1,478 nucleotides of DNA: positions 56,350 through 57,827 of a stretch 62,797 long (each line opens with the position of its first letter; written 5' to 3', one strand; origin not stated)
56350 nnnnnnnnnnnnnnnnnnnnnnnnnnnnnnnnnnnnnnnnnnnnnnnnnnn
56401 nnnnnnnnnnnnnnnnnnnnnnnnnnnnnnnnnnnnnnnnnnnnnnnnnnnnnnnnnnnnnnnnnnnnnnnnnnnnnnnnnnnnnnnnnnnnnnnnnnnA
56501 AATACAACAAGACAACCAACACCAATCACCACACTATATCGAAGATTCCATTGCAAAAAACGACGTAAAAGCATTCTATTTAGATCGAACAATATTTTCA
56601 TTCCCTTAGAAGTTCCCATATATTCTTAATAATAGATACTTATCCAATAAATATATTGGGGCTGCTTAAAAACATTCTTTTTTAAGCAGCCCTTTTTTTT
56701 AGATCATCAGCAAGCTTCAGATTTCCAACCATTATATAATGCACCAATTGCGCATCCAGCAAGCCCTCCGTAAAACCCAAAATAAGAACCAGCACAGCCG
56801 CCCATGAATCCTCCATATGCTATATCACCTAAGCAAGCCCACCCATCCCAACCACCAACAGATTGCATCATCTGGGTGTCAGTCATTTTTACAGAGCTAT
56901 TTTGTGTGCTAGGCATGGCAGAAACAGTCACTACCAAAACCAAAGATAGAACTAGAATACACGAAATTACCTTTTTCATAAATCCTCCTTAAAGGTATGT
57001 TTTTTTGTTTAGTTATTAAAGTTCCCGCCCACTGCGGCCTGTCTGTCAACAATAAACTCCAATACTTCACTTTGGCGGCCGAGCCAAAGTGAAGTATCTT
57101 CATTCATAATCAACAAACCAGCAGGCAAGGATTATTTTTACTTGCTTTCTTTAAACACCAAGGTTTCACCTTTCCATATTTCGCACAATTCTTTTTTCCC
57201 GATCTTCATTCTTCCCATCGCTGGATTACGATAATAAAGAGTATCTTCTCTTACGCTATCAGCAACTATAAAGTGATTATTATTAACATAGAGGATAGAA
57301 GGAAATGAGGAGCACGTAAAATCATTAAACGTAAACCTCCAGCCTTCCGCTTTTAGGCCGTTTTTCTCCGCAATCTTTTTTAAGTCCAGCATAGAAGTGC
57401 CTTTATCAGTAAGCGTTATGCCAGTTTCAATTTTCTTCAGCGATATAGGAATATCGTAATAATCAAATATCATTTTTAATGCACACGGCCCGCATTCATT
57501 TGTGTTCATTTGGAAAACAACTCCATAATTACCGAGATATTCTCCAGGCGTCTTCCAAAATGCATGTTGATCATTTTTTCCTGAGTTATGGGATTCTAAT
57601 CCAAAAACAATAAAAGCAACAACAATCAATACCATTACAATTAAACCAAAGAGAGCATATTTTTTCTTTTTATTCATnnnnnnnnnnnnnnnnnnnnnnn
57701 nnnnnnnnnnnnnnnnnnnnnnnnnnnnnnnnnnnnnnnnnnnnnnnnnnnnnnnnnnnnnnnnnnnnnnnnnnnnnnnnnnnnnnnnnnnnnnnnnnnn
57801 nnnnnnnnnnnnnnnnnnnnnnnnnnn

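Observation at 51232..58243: Eight-gene operon that looks like a periplasmically matured bacteriocin/peptide system of a non-canonical design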

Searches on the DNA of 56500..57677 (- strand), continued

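Call 92: search_with_rna_model(model_id=R1, sources=[window, L001, L002, L004, L005, L007, L008, L011, L012, L013, L014, L015, L016, L017, L018, L019, L020, L021, L022, L023, L024, L025, L026, L027, L028, L030, L031, L032, L033, L034, L037, L039, L044, L046, L047, L048, L049, L052, L053, L054, L055, L058, L059, L062, L063, L071, L072, L075, L077, L079], max_evalue=0.000001, make_alignment=true)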
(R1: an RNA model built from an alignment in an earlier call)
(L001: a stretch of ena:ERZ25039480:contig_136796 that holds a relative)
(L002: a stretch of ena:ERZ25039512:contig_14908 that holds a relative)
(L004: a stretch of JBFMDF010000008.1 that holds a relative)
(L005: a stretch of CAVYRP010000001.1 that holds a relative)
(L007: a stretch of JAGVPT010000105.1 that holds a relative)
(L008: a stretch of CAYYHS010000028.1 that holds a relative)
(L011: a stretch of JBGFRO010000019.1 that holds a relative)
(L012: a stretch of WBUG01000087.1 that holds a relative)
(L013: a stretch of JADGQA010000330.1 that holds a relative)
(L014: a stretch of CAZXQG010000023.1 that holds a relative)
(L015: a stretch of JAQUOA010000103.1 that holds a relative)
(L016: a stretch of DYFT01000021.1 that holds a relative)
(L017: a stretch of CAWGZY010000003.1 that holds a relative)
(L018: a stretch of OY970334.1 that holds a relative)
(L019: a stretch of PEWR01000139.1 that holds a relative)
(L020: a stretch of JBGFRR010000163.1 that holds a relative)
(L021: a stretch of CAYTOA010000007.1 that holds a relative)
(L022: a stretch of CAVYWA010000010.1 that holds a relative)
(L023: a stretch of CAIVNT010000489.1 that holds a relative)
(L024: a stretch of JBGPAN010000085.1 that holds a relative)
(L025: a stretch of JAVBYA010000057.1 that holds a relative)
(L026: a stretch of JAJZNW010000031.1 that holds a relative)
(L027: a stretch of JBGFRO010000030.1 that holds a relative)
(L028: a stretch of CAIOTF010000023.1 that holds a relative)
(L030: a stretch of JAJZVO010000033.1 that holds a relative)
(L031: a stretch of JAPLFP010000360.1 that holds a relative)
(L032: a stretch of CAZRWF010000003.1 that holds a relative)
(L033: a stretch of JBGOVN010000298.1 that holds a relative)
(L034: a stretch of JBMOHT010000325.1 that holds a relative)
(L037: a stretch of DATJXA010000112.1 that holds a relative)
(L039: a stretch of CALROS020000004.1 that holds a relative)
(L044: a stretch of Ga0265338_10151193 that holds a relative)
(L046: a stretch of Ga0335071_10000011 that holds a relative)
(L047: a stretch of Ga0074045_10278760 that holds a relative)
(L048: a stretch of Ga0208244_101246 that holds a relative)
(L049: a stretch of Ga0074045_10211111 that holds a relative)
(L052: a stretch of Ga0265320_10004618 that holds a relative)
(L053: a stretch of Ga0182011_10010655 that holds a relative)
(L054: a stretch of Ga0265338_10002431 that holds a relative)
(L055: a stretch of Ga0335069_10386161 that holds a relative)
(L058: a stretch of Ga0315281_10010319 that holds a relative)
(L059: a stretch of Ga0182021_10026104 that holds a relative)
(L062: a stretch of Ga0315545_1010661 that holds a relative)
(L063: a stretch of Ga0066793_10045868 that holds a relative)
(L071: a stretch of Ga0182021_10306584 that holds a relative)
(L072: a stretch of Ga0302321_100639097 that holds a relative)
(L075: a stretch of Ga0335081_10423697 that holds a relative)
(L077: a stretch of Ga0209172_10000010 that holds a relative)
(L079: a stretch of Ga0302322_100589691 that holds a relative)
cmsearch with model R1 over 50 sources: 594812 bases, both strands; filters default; matches with E-value up to 0.000001: 51.
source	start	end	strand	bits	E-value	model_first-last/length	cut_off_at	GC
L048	10617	10738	-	115.9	6.5e-33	1-122/122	no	0.52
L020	5695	5816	+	114.9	1.3e-32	1-122/122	no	0.54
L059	1945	2066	+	111.7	1.3e-31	1-122/122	no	0.45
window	57012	57133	-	110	4.4e-31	1-122/122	no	0.45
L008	703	824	+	108.9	1e-30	1-122/122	no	0.57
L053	5493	5613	-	108.5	1.3e-30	1-122/122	no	0.52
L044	1073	1194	-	107.4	2.8e-30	1-122/122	no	0.57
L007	9762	9882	+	107.1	3.4e-30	1-122/122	no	0.51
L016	1246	1365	+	106.9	4e-30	1-122/122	no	0.48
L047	105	225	+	106.2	6.8e-30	1-122/122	no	0.49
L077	3666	3787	-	105.8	9.3e-30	1-122/122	no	0.45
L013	406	526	+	104.8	1.9e-29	1-122/122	no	0.54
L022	10522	10642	+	104.1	3.1e-29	1-122/122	no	0.52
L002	10613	10732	+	103.8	3.7e-29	1-122/122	no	0.45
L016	6213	6332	+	103.7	4.2e-29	1-122/122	no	0.48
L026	10572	10693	+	102.8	8e-29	1-122/122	no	0.57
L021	10404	10523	+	102.6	9.3e-29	1-122/122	no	0.51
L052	3191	3310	+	102.6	9.3e-29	1-122/122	no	0.51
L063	1412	1532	+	101.9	1.5e-28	1-122/122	no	0.55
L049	1082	1202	+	101.6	1.9e-28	1-122/122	no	0.5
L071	1431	1552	-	101.2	2.4e-28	1-122/122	no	0.58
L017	10522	10642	+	101.2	2.5e-28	1-122/122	no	0.48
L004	10537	10657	+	101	2.9e-28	1-122/122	no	0.5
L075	1017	1137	-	100.8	3.4e-28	1-122/122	no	0.5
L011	11037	11157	+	100.5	4.1e-28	1-122/122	no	0.6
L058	2346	2466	-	100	5.7e-28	1-122/122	no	0.52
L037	8105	8226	+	100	6e-28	1-122/122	no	0.57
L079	1007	1127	-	99.7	7.5e-28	1-122/122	no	0.55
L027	10540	10658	+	99.3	1e-27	1-122/122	no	0.58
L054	2611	2731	+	99.2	1e-27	1-122/122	no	0.57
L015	1561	1679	+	98.3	2e-27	1-122/122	no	0.39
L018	10385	10505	+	97.9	2.7e-27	1-122/122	no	0.52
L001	1592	1710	+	97.4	3.8e-27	1-122/122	no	0.46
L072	876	998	+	97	5e-27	1-122/122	no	0.55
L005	10677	10796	+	86.8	7.7e-24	1-122/122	no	0.38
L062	5049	5167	-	86.5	9.8e-24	1-122/122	no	0.44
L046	4429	4549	-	86.4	1.1e-23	1-122/122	no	0.59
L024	2993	3110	+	86.4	1.1e-23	1-122/122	no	0.59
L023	7473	7592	+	86.2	1.2e-23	1-122/122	no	0.42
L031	10442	10559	+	84.2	5.2e-23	1-122/122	no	0.6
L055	1039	1160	-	83.3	9.7e-23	1-122/122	no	0.58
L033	1196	1314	+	80.2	9.1e-22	1-122/122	no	0.55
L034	1217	1333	+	76.4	1.4e-20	1-122/122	no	0.48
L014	10418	10537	+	73.5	1.1e-19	1-122/122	no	0.37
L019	10474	10596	+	71.6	4.4e-19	1-122/122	no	0.53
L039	342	458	+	67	1.2e-17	1-122/122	no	0.52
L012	4574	4688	+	65.8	2.9e-17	1-122/122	no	0.59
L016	8643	8756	+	60.3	1.5e-15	1-122/122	no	0.55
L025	10406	10522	+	58.1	7.5e-15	1-122/122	no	0.62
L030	10576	10689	+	57.6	1e-14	1-122/122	no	0.59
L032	8737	8856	+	56.4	2.5e-14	1-122/122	no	0.61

Alignment A7: 51 matches aligned to the model, 128 columns, each read 5' to 3' on its own strand. Consensus structure (alignment columns), stored with it:
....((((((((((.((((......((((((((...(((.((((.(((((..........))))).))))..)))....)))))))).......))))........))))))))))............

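Call 101: search_with_rna_model(model_id=R1, sources=[L083, L084], max_evalue=1)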
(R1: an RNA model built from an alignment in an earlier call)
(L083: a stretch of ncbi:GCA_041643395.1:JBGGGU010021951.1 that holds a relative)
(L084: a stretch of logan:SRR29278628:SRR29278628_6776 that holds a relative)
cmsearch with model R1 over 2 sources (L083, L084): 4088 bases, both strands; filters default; matches with E-value up to 1: 1.
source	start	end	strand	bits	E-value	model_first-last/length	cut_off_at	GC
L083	1409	1527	+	74.1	5e-22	1-122/122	no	0.62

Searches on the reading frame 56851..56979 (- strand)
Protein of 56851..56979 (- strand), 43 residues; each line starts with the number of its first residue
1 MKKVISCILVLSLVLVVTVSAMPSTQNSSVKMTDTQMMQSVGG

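Call 73: find_homologous_proteins(query=A6, max_evalue=0.001)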
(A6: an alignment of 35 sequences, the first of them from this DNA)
Query A6 (35 sequences) (43 aa, profile of the alignment): 25 proteins with E <= 0.001 among 952 candidates.
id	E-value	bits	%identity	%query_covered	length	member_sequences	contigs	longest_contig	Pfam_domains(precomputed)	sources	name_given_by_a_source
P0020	1.8e-13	68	36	100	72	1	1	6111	-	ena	-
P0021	6.7e-11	60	39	91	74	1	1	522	-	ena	-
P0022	1.1e-10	59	36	100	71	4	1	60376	-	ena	-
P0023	1.7e-10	59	36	100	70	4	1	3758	-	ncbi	-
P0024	4.2e-10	57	31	100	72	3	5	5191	-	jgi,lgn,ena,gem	-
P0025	5.6e-10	57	36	100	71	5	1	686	-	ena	-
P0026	5.6e-10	57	36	100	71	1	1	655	-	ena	-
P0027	6.0e-10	57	36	100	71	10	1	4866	-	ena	-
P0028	8.2e-10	56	-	-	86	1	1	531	-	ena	-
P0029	1.7e-9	55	36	100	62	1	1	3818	-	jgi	-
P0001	1.8e-9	55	100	100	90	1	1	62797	-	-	-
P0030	6.3e-9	54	36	100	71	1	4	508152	-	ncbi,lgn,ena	-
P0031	9.0e-9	53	26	100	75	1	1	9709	-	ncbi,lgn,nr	ncbi:MAG: hypothetical protein PHP42_08105 [Bacteroidota bacterium]|nr:hypothetical protein [Bactero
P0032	1.6e-8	52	33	100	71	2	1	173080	-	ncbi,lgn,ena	-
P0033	2.6e-8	52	-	-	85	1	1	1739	-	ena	-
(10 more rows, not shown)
